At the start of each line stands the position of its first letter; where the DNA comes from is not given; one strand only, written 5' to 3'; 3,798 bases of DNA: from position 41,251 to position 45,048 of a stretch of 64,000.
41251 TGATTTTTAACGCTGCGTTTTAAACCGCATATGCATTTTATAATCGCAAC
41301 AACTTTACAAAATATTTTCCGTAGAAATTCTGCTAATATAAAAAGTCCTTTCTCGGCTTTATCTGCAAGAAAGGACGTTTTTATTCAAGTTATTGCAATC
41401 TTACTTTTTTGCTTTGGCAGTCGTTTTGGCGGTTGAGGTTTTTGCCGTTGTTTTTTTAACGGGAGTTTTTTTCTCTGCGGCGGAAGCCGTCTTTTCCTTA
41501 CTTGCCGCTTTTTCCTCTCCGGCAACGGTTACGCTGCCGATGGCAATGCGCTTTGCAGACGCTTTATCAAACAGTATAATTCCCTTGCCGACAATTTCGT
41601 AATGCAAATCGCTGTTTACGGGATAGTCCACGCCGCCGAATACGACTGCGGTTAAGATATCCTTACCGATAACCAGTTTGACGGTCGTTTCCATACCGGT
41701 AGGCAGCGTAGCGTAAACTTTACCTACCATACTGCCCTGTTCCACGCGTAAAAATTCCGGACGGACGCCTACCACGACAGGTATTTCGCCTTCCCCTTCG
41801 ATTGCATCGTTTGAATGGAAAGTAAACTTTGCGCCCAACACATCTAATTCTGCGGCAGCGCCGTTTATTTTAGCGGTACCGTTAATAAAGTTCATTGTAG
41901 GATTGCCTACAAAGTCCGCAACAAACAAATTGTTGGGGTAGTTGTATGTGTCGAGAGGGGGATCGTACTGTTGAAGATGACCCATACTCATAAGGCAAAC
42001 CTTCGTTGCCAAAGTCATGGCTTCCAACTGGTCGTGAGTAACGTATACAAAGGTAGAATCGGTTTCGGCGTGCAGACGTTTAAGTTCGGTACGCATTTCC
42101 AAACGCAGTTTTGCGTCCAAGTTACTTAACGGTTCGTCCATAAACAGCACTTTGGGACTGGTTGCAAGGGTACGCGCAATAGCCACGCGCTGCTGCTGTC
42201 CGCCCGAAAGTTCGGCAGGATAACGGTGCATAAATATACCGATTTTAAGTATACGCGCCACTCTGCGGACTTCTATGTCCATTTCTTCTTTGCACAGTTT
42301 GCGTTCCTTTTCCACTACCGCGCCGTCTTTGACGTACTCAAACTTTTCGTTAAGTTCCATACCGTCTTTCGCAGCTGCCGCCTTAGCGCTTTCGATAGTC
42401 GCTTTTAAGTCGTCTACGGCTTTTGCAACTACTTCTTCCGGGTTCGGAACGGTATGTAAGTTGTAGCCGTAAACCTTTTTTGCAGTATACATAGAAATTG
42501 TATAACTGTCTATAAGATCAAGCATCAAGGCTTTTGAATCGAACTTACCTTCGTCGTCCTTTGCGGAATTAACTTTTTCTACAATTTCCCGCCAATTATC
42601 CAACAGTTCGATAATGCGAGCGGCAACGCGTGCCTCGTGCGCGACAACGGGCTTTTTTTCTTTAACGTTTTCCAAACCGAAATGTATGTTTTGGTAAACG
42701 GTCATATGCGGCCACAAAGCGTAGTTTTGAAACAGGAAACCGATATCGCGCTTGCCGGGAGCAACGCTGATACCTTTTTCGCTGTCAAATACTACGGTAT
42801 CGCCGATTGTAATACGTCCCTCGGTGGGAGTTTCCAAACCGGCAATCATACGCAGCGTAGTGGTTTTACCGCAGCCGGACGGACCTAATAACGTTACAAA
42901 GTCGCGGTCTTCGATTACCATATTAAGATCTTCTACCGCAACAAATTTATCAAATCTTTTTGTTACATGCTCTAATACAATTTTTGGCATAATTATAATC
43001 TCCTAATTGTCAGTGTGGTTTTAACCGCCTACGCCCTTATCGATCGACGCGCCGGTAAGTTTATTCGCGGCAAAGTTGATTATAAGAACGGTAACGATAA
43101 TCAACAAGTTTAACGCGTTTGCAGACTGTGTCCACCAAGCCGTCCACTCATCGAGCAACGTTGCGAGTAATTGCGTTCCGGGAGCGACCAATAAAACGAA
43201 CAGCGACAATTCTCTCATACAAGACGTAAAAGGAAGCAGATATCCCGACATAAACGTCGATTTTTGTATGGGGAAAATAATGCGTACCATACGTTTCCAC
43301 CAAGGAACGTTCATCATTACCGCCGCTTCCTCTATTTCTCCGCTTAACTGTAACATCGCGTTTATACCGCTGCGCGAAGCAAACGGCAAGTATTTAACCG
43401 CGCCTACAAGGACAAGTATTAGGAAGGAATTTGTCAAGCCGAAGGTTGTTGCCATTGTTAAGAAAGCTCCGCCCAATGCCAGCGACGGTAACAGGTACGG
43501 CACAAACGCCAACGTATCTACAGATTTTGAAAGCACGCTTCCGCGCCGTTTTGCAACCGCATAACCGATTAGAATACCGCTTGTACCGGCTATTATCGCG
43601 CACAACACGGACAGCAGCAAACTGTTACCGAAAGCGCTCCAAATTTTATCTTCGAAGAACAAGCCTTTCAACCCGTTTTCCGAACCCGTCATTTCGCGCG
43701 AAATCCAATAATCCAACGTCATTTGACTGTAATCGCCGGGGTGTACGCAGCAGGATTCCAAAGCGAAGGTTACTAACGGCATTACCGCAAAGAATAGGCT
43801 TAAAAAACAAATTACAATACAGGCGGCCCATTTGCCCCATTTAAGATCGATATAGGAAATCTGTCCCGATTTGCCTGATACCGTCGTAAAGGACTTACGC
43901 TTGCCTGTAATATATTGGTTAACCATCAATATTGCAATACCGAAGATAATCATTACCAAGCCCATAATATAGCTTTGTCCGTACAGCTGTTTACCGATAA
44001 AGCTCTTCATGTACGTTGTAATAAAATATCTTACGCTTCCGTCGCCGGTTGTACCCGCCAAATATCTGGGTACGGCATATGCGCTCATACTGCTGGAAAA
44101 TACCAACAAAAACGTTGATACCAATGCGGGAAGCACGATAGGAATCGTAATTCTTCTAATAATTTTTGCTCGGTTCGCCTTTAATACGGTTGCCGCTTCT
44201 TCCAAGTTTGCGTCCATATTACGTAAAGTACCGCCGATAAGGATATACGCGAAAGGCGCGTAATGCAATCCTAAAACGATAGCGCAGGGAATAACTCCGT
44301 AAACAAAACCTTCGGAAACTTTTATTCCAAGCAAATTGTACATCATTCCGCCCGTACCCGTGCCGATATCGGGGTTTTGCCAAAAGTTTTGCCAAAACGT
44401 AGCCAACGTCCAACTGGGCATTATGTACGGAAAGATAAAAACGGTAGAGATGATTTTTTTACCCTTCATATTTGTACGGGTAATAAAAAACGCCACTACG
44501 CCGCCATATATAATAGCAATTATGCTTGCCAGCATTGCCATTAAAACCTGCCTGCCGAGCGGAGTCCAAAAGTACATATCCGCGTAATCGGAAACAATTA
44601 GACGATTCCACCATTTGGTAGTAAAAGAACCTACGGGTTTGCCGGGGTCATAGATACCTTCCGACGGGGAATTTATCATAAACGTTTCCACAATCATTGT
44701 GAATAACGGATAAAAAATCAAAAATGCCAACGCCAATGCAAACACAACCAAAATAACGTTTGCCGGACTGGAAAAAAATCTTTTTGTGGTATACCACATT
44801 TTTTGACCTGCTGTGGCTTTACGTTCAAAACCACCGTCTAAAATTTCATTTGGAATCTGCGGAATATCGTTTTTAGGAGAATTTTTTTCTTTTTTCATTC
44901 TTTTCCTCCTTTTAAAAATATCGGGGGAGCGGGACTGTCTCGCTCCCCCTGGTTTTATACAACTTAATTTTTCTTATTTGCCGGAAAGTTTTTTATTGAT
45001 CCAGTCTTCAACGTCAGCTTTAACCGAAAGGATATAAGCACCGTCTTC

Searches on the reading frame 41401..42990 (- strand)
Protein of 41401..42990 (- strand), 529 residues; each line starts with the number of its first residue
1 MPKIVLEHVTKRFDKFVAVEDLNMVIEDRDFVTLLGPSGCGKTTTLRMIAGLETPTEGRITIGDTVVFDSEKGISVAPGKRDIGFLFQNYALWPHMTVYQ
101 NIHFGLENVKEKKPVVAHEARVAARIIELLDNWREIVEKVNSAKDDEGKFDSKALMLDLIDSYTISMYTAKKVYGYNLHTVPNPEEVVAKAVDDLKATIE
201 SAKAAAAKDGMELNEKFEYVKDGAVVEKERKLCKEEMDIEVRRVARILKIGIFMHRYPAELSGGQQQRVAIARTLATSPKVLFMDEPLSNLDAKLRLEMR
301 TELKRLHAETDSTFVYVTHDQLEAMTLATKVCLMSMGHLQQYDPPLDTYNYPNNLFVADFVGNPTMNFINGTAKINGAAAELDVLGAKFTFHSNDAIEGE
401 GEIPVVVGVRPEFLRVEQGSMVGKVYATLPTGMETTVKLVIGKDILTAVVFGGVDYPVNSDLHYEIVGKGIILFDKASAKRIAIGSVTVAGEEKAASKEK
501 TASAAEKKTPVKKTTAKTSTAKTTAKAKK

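Call 41: search_protein_families(library=pfam, proteins=[window:41401-42990:-], max_evalue=0.00001)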
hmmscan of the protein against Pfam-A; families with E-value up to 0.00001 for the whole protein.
window:41401-42990:- (529 aa): 2 families
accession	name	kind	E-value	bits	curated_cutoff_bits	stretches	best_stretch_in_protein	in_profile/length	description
PF00005.33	ABC_tran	-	1.8e-30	106.8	25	2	20-131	2-93/137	ABC transporter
PF17912.7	OB_MalK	-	6.2e-06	27.4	27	0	362-412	1-51/53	MalK OB fold domain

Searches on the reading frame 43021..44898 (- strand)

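Call 41: search_protein_families(library=pfam, proteins=[window:43021-44898:-], max_evalue=0.00001)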
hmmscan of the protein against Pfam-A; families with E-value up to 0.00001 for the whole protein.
window:43021-44898:- (625 aa): 1 family
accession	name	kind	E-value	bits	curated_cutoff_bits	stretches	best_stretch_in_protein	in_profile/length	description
PF00528.27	BPD_transp_1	-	1.2e-21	77.7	26.4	2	132-330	5-178/184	Binding-protein-dependent transport system inner membrane component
